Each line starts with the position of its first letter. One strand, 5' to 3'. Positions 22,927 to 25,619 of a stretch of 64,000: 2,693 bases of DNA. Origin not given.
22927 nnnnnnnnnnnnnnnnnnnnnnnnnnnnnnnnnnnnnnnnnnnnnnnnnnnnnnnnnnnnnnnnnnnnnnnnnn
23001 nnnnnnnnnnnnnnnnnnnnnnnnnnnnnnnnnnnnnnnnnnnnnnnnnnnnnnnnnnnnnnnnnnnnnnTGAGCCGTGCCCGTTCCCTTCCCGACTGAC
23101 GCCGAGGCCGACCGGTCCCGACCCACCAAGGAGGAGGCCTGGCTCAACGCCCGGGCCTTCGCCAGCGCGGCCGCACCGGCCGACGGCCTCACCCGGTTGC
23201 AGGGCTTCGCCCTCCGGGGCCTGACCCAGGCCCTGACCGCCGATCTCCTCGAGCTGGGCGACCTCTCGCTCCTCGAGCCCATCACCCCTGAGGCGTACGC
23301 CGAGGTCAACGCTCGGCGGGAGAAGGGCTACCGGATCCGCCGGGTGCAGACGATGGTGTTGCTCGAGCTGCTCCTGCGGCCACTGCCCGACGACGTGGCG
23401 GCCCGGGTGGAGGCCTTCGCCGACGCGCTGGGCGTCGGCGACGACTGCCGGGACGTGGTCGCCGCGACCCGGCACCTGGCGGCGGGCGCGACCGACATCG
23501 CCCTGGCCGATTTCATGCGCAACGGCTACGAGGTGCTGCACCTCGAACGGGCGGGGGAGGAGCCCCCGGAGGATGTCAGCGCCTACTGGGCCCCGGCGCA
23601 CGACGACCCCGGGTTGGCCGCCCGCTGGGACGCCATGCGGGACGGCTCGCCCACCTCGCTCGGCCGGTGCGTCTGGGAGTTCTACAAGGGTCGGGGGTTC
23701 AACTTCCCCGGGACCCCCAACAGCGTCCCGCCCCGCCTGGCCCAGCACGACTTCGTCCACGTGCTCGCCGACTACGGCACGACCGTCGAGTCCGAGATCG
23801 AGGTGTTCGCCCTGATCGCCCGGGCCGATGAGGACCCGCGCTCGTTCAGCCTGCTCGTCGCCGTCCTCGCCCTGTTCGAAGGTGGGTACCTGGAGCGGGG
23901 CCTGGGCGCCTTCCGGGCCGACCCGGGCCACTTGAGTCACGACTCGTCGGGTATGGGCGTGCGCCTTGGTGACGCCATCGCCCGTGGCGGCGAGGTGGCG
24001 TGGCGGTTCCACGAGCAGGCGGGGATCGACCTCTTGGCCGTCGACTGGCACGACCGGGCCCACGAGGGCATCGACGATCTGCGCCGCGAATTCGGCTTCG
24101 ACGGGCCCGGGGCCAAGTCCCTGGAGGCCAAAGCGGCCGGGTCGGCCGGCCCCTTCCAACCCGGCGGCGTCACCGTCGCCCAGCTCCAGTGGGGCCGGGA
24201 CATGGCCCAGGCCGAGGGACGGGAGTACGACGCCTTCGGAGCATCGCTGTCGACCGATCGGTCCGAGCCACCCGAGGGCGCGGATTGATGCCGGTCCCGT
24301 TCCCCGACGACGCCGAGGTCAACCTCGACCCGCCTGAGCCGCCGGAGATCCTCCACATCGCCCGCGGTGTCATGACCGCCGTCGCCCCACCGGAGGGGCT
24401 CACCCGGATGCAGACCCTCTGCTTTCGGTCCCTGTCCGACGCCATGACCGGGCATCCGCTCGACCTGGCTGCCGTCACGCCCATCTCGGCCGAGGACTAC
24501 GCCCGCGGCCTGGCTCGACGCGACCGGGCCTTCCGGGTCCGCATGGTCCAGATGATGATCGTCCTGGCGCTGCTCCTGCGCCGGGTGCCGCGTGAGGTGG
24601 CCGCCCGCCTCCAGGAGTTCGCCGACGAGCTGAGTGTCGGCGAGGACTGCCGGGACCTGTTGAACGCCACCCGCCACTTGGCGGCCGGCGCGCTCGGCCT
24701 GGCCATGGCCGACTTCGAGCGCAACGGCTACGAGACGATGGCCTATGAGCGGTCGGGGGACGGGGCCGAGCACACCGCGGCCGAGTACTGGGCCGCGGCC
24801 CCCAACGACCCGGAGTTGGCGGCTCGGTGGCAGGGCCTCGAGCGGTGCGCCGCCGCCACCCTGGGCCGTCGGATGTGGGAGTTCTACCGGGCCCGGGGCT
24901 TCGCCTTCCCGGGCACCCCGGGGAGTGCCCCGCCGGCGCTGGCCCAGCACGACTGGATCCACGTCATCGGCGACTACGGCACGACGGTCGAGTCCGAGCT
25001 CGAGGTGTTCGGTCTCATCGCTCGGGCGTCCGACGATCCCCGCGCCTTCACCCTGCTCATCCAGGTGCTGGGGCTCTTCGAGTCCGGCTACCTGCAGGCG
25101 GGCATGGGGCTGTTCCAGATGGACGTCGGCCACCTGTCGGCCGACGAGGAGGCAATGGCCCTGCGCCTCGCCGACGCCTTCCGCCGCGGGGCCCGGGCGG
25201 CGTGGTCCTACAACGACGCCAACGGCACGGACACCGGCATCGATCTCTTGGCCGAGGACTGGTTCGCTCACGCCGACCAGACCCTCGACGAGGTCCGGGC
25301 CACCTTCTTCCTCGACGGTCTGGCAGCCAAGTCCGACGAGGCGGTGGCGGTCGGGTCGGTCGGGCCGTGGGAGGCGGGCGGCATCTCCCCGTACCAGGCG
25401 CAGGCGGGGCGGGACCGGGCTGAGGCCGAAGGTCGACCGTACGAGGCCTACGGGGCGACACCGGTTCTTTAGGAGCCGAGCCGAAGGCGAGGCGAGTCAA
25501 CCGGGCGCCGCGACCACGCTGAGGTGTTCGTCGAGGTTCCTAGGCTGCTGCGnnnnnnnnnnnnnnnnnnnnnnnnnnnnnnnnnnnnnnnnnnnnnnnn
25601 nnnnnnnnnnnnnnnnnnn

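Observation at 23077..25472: Tandem paralogues with a COQ4-type HDxxH-x11-E motif, translationally coupled to mec-cysM (best candidate for an undescribed module)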

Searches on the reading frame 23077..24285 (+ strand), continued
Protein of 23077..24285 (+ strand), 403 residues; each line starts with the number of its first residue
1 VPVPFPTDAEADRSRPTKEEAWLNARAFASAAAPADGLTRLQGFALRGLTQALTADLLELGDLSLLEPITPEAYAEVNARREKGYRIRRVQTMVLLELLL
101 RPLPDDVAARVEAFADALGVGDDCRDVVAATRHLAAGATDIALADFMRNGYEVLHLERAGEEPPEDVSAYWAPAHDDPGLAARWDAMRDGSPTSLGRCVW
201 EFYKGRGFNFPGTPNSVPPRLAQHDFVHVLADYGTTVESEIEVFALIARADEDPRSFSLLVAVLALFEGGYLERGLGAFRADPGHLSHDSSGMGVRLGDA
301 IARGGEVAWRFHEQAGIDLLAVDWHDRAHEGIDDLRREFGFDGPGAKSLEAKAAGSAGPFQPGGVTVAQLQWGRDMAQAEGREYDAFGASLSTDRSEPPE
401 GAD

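Call 53: find_encoding_contigs(protein=P0199, flank=6000, max_places=4)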
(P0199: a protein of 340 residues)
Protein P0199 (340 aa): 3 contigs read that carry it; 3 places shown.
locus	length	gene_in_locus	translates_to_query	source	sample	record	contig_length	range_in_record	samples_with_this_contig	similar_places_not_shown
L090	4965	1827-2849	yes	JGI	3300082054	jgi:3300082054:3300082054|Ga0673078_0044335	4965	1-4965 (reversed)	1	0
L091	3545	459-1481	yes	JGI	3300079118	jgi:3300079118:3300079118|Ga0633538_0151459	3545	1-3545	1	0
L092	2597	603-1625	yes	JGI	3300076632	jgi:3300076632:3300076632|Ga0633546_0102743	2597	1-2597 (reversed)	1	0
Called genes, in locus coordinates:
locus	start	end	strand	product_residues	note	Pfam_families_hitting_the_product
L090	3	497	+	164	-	?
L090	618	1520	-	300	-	PF04909:Amidohydro_2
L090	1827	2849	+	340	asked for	-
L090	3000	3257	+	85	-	-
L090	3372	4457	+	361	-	PF03401:TctC (faint)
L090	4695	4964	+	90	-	?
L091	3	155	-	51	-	?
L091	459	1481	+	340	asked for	-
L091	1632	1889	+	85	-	-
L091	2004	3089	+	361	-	PF03401:TctC (faint)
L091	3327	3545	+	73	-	?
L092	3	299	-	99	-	?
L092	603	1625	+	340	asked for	-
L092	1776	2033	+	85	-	-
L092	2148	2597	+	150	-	?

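Call 54: find_encoding_contigs(protein=P0188, flank=6000, max_places=4)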
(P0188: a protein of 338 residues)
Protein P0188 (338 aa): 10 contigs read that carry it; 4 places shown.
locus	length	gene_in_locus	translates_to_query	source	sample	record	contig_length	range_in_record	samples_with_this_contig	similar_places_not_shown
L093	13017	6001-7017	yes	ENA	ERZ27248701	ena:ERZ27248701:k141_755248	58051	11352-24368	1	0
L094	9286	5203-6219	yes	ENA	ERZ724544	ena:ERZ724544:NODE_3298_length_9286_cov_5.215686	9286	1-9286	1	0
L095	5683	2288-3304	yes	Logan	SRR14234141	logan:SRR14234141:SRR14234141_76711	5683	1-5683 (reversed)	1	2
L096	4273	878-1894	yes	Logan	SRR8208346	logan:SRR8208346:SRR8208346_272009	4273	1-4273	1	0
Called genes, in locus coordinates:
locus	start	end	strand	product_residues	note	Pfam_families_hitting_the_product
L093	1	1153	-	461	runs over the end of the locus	-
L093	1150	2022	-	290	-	PF00535:Glycos_transf_2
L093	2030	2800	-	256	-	-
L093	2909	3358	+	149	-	-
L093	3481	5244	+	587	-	PF00289:Biotin_carb_N, PF02222:ATP-grasp (weak), PF02786:CPSase_L_D2, PF02785:Biotin_carb_C, PF00364:Biotin_lipoyl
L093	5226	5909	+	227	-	-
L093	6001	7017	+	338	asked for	-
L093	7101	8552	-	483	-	PF13738:Pyr_redox_3 (faint), PF01134:GIDA (weak), PF07992:Pyr_redox_2, PF12831:FAD_oxidored, PF00070:Pyr_redox, PF02852:Pyr_redox_dim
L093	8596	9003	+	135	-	PF06094:GGACT (weak), PF13772:AIG2_2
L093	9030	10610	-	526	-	PF01642:MM_CoA_mutase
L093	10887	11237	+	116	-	PF01127:Sdh_cyt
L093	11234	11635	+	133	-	PF01127:Sdh_cyt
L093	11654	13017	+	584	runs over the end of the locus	PF00890:FAD_binding_2, PF01266:DAO (faint), PF01946:Thi4 (faint), PF03486:HI0933_like (faint), PF02910:Succ_DH_flav_C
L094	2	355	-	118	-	?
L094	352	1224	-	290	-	PF00535:Glycos_transf_2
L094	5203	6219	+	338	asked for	-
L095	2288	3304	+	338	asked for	-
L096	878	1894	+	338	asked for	-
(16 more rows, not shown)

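Call 62: search_protein_families(library=pfam, proteins=[L063:1838-3103:-, L063:3153-4010:-, L063:4714-5538:+, L063:5637-6422:-, L063:8261-9391:-, L063:9523-10080:+, L063:10070-11344:+, L031:276-1214:+, L031:1463-3016:+, L031:4153-4629:-], max_evalue=0.0001)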
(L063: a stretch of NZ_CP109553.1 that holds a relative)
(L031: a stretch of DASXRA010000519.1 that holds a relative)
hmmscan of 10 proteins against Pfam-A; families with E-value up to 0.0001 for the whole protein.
L063:1838-3103:- (421 aa): 2 families
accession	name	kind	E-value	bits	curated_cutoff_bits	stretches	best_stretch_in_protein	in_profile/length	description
PF07690.21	MFS_1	-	9.1e-35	120.6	33.4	2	33-265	4-235/347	Major Facilitator Superfamily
PF00083.30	Sugar_tr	-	1.9e-06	27.5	22.3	1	71-204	56-193/452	Sugar (and other) transporter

L063:3153-4010:- (285 aa): 1 family
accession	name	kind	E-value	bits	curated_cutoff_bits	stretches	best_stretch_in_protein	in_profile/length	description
PF01145.31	Band_7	-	3.3e-38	131.9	23.6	1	25-194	2-175/176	SPFH domain / Band 7 family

L063:4714-5538:+ (274 aa): 0 families

L063:5637-6422:- (261 aa): 4 families
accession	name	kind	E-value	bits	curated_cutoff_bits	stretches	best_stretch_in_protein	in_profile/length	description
PF13561.12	adh_short_C2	-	3e-46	158.3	27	1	14-256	1-234/236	Enoyl-(Acyl carrier protein) reductase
PF00106.31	adh_short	-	2.3e-43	148.4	26.6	1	9-188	2-186/195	short chain dehydrogenase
PF13460.12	NAD_binding_10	-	3.5e-06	27.4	27.2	1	14-89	1-73/184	NAD(P)H-binding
PF23441.1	SDR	-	9.8e-05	22.3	27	0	152-208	164-218/258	SDR-like rossmann domain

L063:8261-9391:- (376 aa): 6 families
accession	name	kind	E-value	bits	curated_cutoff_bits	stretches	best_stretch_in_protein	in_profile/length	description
PF00534.26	Glycos_transf_1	-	6.5e-28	97.8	26.4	1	197-355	13-169/172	Glycosyl transferases group 1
PF13692.12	Glyco_trans_1_4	-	7.2e-27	94.8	27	1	201-343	3-141/142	Glycosyl transferases group 1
PF13579.12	Glyco_trans_4_4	-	1.4e-23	84.4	29.7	1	15-175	1-158/158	Glycosyl transferase 4-like domain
PF20706.3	GT4-conflict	-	6.2e-21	75.3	26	1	7-368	4-384/385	Family 4 Glycosyltransferase in conflict systems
PF13439.12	Glyco_transf_4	-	2e-18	67.4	28.5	1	15-179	2-169/170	Glycosyltransferase Family 4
PF13524.12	Glyco_trans_1_2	-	1.6e-05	25.3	25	1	232-357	16-127/144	Glycosyl transferase-like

L063:9523-10080:+ (185 aa): 1 family
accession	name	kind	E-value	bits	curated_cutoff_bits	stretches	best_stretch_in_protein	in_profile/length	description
PF05199.19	GMC_oxred_C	-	3.7e-17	63.6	24.6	1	23-77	83-137/139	GMC oxidoreductase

L063:10070-11344:+ (424 aa): 0 families

L031:276-1214:+ (312 aa): 4 families
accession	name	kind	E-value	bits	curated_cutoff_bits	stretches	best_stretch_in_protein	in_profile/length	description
PF00106.31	adh_short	-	3e-26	92.6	26.6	1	16-217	2-187/195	short chain dehydrogenase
PF13561.12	adh_short_C2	-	1.6e-15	57.8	27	1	21-157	1-135/236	Enoyl-(Acyl carrier protein) reductase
PF08659.16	KR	-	1.6e-07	31.9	22.6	1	16-169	2-153/180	KR domain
PF01370.27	Epimerase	-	2.4e-07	30.9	20.9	1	18-184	2-149/240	NAD dependent epimerase/dehydratase family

L031:1463-3016:+ (517 aa): 5 families
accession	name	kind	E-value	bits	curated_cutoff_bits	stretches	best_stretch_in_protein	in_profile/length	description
PF00117.34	GATase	-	3e-44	151.4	22.8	1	7-188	1-189/190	Glutamine amidotransferase class-I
PF00958.27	GMP_synt_C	-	4e-39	133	27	1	425-516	2-92/92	GMP synthase C terminal domain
PF07722.19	Peptidase_C26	-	2.7e-09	37.6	20.5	1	73-171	103-219/219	Peptidase C26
PF02540.23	NAD_synthase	-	3.5e-08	33.3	21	1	211-242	14-45/242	NAD synthase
PF03054.22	tRNA_Me_trans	-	1.8e-05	24.9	20.6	1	216-248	1-32/202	tRNA methyl transferase HUP domain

L031:4153-4629:- (158 aa): 0 families

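Call 71: find_encoding_contigs(protein=P0245, flank=6000, max_places=3)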
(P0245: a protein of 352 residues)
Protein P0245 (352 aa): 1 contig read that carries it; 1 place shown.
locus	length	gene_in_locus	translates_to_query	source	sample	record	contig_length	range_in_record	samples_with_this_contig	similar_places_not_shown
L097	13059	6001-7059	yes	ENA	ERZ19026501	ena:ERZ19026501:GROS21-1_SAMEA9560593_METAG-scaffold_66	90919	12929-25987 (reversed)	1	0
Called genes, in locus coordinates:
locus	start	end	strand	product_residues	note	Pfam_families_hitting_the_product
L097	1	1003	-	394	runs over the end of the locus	PF02771:Acyl-CoA_dh_N, PF02770:Acyl-CoA_dh_M, PF00441:Acyl-CoA_dh_1, PF08028:Acyl-CoA_dh_2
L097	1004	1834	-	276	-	PF00378:ECH_1, PF16113:ECH_2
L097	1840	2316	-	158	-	PF01047:MarR, PF12802:MarR_2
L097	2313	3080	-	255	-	PF00106:adh_short, PF08659:KR, PF13561:adh_short_C2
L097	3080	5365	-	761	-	PF01494:FAD_binding_3, PF00724:Oxidored_FMN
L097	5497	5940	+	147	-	PF13279:4HBT_2, PF03061:4HBT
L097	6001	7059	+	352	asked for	-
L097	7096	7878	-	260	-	PF04199:Cyclase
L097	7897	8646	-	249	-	PF00106:adh_short, PF01370:Epimerase, PF08659:KR, PF13460:NAD_binding_10 (weak), PF13561:adh_short_C2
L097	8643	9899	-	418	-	PF12172:zf-ChsH2, PF01796:OB_ChsH2_C, PF00106:adh_short, PF13561:adh_short_C2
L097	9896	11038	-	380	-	PF22691:Thiolase_C_1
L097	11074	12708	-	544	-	PF00501:AMP-binding, PF13193:AMP-binding_C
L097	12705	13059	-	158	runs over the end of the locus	PF13577:SnoaL_4 (weak), PF00866:Ring_hydroxyl_B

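Call 72: find_encoding_contigs(protein=P0216, flank=6000, max_places=3)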
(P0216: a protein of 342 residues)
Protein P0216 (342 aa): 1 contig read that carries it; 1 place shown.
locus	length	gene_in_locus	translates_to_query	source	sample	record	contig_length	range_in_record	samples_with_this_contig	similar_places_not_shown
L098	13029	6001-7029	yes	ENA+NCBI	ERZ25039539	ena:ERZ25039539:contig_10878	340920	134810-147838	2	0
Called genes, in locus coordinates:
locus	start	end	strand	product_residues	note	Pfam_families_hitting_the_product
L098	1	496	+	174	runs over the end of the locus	PF09990:DUF2231, PF04932:Wzy_C (faint)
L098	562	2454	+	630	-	PF00270:DEAD (weak), PF13307:Helicase_C_2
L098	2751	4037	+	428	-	PF00501:AMP-binding, PF13193:AMP-binding_C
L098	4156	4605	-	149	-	PF01575:MaoC_dehydratas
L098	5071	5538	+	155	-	PF11296:DUF3097_C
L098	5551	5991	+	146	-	PF18029:Glyoxalase_6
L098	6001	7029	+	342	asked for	-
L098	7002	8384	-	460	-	PF07690:MFS_1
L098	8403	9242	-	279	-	-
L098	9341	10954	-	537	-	PF00756:Esterase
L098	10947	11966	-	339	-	PF09924:LPG_synthase_C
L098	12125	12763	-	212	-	PF00300:His_Phos_1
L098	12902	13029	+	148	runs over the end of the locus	PF14376:Haem_bd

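Call 73: find_encoding_contigs(protein=P0264, flank=6000, max_places=3)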
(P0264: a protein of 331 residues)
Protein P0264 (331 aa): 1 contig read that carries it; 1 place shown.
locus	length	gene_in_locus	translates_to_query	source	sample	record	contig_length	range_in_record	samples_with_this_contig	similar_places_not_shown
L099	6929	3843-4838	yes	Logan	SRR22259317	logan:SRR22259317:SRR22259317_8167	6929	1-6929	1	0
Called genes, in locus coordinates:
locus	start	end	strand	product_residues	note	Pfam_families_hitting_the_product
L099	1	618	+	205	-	?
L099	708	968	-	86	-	-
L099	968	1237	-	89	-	-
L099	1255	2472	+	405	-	-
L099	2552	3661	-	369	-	PF03060:NMO, PF01070:FMN_dh, PF00478:IMPDH (weak)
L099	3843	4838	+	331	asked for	-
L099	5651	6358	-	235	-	PF14622:Ribonucleas_3_3 (faint), PF00636:Ribonuclease_3 (faint)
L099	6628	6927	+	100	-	?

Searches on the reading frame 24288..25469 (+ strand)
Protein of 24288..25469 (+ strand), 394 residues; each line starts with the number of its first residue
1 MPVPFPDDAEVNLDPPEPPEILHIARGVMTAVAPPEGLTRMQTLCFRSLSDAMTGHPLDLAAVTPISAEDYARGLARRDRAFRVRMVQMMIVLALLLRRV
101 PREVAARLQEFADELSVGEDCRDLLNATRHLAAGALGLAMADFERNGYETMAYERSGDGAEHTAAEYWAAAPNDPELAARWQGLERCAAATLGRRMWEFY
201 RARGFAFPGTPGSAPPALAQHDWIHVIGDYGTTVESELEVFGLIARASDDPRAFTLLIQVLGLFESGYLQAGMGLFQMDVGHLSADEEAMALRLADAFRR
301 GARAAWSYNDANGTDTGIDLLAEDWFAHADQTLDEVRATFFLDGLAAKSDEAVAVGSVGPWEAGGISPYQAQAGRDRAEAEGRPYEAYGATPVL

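Call 3: search_protein_families(library=pfam, proteins=[window:24288-25469:+], max_evalue=1)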
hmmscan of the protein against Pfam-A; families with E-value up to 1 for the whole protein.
window:24288-25469:+ (394 aa): 0 families

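Call 4: search_protein_families(library=ncbifam, proteins=[window:24288-25469:+], max_evalue=1)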
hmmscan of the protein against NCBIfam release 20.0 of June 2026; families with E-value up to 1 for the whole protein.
window:24288-25469:+ (394 aa): 0 families

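Call 60: search_dna_similar(query=window:24288-25469:+, collection=plasmids, mode=protein, max_evalue=0.001, max_rows=30)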
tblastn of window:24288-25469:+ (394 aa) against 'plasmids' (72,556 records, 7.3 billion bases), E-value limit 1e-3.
No match.

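Call 74: predict_structure(alignment_id=A4)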
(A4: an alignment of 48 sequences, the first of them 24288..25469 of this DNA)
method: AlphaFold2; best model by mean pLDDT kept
length: 394 residues; sequences in the alignment: 48
mean_pLDDT: 93.2   pTM: 0.91
mean pLDDT of the five models: 93.2, 93.0, 91.4, 89.7, 89.1
residues with pLDDT >= 90: 302; 70-90: 92; 50-70: 0; < 50: 0
segments of 3 or more residues with pLDDT < 50: none
pLDDT, mean of each block of 10 residues (from residue 1): 93 92 96 94 91 85 93 97 94 90 97 96 92 86 86 87 87 94 98 99 96 93 98 96 94 90 87 85 91 96 95 94 97 98 95 97 96 97 96 88
secondary structure, 60 per line:
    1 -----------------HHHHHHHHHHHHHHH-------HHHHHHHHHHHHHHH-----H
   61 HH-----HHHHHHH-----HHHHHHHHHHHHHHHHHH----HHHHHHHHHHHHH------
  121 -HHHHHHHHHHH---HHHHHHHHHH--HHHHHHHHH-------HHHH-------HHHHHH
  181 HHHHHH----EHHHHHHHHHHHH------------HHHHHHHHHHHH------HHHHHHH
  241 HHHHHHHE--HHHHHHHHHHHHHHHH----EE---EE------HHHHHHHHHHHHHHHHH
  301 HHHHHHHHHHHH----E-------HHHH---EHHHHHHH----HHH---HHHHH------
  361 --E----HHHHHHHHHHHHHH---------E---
elements in order: H18-32 H40-54 H68-74 H80-97 H102-114 H122-132 H136-145 H148-156 H164-167 H175-186 H192-203 H216-227 H234-247 H251-266 H284-312 H325-328 H333-339 H350-354 H368-381

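Call 76: fold_search(model_id=the predicted structure, library=pdb)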
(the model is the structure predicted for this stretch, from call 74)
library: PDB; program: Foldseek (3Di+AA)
matches with E <= 10: 197; with E <= 0.001: 0
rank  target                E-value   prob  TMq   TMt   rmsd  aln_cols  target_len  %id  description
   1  3msq_A                2.2e-03  1.00  0.29  0.51  10.4       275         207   14  Crystal structure of a Putative ubiquinone biosynthesis protein (Npun02000094) from Nostoc punctiforme PCC 73102 at 2. (released 2010-08-04)
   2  6e12_A                2.6e-02  1.00  0.28  0.48  12.1       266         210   14  Crystal Structure of the Alr8543 protein in complex with Oleic Acid and magnesium ion from Nostoc sp. PCC 7120, Northe (released 2018-07-25)
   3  6e12_B                4.3e-02  0.99  0.27  0.46  11.9       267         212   15  Crystal Structure of the Alr8543 protein in complex with Oleic Acid and magnesium ion from Nostoc sp. PCC 7120, Northe (released 2018-07-25)
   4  7nmq                  2.7e-01  0.06  0.10  0.10  22.4       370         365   10  Bacillus cereus HblL1 toxin component (released 2021-04-07)
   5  8x6x_A                6.7e-01  0.04  0.13  0.12  24.2       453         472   11  Structure of the multidrug efflux pump EfpA from M. tuberculosis complexed with lipids (released 2024-11-27)
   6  9kuy                  7.0e-01  0.05  0.14  0.13  20.6       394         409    9  Cryo-EM structure of human G6PT in apo state (released 2025-11-12)
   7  8xvy_A                7.3e-01  0.06  0.14  0.09  24.6       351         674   10  Cryo-EM structure of OSCA3.1-2E(R611E-R619E)-closed/open state (released 2024-04-10)
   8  9gf8_A                7.6e-01  0.05  0.13  0.14  17.0       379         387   12  Human Monocarboxylate Transporter 8 (released 2025-05-21)
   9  8goe                  7.6e-01  0.05  0.14  0.14  22.6       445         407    9  Structure of hSLC19A1+5-MTHF (released 2022-10-05)
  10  5kuc                  8.0e-01  0.03  0.08  0.08  26.5       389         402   12  Crystal structure of trypsin activated Cry6Aa (released 2016-08-03)
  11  7t3o                  1.0e+00  0.04  0.13  0.12  23.4       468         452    9  Rat vesicular glutamate transporter 2 (VGLUT2) in low Cl condition (released 2022-12-14)
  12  6qma_A                1.0e+00  0.04  0.12  0.08  23.9       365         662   11  Cryo-EM structure of calcium-bound nhTMEM16 lipid scramblase in nanodisc (intermediate state) (released 2019-03-06)
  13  9w1n_A                1.0e+00  0.03  0.12  0.11  20.8       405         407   10  Human SLC37A4 antiparallel dimer (released 2025-11-19)
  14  5xny                  1.0e+00  0.02  0.09  0.08  26.9       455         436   18  Crystal structure of CreD (released 2018-03-14)
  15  9lfi_C                1.1e+00  0.07  0.15  0.17  19.6       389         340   12  Crystal structure of transaldolase AprG from Streptoalloteichus tenebrarius (released 2025-09-24)
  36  2h5n_A                2.4e+00  0.77  0.22  0.57   4.4       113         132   12  Crystal Structure of Protein of Unknown Function PG1108 from Porphyromonas gingivalis W83 (released 2006-07-25)
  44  2h5n_D                2.8e+00  0.75  0.21  0.59   3.5       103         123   14  Crystal Structure of Protein of Unknown Function PG1108 from Porphyromonas gingivalis W83 (released 2006-07-25)
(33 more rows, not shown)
